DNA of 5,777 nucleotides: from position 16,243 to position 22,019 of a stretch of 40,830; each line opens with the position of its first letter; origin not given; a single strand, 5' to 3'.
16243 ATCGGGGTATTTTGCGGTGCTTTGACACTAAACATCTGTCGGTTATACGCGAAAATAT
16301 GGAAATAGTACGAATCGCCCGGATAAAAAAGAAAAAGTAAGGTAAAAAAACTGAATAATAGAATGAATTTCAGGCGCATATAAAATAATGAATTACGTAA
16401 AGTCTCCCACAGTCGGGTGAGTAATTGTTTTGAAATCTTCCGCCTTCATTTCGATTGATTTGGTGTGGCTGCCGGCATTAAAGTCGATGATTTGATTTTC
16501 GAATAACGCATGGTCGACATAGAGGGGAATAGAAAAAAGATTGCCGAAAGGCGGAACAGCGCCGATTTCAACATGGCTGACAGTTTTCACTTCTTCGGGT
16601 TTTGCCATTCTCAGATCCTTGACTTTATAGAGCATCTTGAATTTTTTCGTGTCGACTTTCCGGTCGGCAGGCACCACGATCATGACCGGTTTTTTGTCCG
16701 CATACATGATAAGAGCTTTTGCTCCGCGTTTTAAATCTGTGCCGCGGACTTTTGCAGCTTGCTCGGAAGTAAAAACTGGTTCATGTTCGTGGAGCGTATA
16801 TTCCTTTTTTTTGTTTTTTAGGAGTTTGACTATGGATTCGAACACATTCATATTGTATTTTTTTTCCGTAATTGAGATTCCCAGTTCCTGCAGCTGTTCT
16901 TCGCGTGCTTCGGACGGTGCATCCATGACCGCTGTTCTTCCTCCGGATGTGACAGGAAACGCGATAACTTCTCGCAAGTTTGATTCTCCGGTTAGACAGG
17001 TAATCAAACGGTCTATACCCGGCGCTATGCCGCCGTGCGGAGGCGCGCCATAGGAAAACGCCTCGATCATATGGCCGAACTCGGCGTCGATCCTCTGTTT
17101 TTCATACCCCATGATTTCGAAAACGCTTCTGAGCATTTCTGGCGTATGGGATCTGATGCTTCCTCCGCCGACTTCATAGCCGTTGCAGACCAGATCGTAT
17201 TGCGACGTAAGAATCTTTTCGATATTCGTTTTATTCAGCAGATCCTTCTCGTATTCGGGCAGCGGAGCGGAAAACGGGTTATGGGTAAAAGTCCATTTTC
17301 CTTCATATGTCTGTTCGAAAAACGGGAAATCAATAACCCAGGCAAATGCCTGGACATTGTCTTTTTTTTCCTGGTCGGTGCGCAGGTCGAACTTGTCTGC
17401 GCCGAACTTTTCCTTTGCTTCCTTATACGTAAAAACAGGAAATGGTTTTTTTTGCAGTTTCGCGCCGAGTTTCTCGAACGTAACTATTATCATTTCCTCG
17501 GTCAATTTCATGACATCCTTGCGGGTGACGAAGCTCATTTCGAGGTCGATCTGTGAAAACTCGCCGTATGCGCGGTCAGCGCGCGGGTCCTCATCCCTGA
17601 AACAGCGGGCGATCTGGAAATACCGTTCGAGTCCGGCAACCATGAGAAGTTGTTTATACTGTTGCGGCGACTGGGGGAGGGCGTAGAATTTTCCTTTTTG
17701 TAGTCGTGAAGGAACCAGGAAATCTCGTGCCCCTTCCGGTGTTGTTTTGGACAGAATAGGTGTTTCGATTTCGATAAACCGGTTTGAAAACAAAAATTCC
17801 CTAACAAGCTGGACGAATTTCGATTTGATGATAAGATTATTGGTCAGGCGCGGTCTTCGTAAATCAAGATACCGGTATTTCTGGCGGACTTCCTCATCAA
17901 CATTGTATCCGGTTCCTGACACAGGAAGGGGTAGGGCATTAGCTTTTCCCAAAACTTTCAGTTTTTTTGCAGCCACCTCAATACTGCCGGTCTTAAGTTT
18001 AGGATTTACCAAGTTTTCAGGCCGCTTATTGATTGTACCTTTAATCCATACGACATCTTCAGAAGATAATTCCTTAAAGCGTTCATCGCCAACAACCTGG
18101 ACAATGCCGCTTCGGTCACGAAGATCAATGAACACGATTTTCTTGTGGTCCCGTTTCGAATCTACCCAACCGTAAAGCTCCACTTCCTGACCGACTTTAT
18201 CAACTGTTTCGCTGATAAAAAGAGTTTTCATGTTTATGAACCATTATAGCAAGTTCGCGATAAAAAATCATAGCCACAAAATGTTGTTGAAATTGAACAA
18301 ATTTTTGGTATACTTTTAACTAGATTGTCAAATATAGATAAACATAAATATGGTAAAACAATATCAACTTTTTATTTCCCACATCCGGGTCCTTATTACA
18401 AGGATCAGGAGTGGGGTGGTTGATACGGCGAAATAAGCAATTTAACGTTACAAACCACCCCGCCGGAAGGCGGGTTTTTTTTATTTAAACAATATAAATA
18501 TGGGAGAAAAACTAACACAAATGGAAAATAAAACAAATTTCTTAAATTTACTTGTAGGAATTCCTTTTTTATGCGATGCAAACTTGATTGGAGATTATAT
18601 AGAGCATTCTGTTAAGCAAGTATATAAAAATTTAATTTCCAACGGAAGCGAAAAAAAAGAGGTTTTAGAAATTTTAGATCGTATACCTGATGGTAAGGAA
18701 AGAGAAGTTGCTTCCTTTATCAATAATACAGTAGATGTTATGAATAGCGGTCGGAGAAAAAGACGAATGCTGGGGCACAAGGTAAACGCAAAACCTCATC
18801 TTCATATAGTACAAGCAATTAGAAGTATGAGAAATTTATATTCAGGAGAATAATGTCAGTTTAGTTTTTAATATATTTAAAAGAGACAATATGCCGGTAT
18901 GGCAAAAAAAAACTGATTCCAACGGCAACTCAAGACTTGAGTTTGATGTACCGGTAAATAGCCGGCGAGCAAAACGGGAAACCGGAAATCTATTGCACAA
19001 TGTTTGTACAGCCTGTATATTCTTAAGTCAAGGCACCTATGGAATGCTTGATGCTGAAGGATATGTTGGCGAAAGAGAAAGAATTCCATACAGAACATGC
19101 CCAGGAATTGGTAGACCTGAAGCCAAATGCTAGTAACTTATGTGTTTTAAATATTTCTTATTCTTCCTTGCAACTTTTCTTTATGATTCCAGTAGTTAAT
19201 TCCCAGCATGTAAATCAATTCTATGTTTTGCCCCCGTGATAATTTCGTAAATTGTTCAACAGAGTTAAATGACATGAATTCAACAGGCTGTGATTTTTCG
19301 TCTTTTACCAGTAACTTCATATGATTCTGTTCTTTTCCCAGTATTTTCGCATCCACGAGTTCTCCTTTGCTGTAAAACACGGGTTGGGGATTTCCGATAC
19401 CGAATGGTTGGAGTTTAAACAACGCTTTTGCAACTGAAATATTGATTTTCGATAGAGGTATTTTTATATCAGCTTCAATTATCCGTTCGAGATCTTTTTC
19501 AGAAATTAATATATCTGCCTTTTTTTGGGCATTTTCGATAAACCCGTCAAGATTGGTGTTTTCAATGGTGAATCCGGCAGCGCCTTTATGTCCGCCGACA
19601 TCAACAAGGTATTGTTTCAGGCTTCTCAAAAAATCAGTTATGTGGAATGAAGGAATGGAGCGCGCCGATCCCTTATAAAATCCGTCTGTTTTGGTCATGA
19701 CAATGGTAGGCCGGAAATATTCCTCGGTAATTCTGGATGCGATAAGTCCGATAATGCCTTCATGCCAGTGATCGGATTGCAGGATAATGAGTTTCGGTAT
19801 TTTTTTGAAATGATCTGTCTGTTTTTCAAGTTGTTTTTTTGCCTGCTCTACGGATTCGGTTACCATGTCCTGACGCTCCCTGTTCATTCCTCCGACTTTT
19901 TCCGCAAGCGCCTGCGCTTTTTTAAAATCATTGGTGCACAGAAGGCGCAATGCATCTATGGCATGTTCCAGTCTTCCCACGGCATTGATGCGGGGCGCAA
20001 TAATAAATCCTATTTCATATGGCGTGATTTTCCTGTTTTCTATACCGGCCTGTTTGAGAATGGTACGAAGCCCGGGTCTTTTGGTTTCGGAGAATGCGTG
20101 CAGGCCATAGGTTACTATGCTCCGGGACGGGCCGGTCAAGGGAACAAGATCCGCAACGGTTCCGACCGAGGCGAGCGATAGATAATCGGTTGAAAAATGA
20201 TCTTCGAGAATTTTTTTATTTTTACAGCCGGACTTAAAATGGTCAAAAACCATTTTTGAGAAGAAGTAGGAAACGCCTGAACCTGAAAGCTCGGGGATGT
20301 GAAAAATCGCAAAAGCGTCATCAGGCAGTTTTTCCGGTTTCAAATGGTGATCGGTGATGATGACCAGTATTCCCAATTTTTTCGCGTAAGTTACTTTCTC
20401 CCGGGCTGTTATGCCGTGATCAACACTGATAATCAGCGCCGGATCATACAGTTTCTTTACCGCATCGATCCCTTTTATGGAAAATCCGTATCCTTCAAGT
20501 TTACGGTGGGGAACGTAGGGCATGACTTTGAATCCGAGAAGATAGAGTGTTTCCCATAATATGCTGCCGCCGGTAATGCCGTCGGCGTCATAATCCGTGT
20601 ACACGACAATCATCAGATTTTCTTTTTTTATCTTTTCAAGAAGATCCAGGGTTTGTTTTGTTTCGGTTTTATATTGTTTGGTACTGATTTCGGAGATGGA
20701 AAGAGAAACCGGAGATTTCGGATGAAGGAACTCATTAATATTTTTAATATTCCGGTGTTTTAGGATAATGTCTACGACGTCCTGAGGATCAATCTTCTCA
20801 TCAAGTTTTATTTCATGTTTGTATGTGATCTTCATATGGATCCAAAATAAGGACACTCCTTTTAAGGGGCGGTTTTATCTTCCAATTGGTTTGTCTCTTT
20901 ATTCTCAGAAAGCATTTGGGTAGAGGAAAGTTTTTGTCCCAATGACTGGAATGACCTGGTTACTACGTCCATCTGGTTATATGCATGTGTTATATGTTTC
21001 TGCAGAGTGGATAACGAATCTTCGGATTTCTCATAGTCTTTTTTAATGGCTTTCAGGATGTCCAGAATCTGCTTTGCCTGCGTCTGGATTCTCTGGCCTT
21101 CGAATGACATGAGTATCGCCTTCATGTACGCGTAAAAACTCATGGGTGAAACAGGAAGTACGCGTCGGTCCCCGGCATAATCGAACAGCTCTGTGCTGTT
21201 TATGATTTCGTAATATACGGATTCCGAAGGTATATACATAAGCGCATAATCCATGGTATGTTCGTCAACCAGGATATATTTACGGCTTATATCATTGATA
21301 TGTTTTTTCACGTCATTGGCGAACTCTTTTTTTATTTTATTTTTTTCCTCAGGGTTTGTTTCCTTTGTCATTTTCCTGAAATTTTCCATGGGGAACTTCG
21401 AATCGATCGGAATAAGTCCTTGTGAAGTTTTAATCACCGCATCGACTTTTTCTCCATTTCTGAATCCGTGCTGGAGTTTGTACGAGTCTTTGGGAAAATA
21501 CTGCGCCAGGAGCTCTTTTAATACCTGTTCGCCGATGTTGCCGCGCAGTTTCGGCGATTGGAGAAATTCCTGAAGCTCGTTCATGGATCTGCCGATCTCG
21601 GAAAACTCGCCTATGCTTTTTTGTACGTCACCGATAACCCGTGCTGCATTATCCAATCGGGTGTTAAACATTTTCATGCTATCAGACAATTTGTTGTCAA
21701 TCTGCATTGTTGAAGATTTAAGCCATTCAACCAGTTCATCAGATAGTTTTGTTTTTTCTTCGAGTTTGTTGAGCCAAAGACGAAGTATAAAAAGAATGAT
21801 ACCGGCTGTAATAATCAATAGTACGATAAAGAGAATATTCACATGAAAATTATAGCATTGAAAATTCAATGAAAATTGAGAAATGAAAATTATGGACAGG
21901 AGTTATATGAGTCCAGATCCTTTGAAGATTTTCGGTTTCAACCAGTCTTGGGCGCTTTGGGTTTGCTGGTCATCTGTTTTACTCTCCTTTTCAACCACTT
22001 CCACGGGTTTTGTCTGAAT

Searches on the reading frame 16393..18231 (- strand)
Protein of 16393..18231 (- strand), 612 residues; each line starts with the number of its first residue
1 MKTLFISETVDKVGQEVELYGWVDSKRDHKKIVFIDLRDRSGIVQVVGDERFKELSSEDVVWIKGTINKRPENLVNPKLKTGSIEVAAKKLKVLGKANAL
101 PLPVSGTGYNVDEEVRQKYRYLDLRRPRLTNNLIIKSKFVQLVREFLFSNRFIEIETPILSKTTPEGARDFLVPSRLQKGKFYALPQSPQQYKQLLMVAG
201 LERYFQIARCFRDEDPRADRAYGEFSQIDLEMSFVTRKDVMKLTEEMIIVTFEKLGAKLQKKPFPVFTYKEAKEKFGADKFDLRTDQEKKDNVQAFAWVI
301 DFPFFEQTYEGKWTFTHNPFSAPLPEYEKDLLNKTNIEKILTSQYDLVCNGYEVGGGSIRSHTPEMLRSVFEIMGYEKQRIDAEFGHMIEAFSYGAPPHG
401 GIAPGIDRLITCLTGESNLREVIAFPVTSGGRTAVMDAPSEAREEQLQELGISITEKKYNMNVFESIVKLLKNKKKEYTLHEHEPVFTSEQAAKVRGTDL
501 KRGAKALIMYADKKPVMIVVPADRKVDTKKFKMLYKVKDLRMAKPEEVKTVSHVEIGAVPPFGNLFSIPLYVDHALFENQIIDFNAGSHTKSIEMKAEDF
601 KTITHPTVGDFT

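Call 96: search_protein_families(library=pfam, proteins=[window:16393-18231:-], max_evalue=0.001)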
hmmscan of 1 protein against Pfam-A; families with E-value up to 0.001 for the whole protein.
window:16393-18231:- (612 aa): 3 families
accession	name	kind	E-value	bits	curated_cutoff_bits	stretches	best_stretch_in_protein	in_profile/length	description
PF00152.25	tRNA-synt_2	-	1.2e-110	369.9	25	1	112-428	1-307/308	tRNA synthetases class II (D, K and N)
PF04073.20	tRNA_edit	-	7.3e-31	107.3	25.5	1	483-601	1-121/123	Aminoacyl-tRNA editing domain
PF01336.31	tRNA_anti-codon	-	1.6e-14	54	27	1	17-94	1-75/75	OB-fold nucleic acid binding domain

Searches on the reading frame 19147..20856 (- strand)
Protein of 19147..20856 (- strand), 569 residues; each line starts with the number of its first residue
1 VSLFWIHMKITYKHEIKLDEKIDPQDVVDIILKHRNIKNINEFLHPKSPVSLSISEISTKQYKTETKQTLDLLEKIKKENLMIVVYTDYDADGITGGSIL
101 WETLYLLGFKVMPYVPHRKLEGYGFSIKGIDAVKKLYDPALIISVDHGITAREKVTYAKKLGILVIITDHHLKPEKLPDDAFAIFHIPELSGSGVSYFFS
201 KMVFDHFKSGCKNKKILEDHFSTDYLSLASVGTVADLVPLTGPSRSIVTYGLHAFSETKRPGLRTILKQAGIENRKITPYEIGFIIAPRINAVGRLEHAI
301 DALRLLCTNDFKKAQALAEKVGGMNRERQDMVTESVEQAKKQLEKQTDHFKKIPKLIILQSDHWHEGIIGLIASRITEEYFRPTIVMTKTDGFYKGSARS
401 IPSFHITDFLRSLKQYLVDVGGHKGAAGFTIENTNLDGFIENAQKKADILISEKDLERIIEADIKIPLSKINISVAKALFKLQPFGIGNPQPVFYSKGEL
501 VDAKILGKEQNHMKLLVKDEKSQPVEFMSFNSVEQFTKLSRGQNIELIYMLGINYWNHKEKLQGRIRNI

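Call 33: search_protein_families(library=pfam, proteins=[window:19147-20856:-], max_evalue=0.001)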
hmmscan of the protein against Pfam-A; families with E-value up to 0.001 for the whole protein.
window:19147-20856:- (569 aa): 3 families
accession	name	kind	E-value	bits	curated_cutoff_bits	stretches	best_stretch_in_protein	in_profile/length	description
PF17768.7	RecJ_OB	-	8.3e-27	93.8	27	1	463-567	2-106/107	RecJ OB domain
PF01368.27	DHH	-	8e-19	68.6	28.1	1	83-232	2-124/125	DHH family, N-terminal domain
PF02272.25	DHHA1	-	5.2e-13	49.8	25.9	1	355-445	3-98/102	DHHA1 domain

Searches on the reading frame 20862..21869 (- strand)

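Call 34: search_protein_families(library=pfam, proteins=[window:20862-21869:-], max_evalue=0.001)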
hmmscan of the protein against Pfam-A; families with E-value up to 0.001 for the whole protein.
window:20862-21869:- (335 aa): 1 family
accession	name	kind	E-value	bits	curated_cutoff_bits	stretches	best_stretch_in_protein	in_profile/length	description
PF02646.22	RmuC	-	4.7e-53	180.6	26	1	51-322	4-286/291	RmuC family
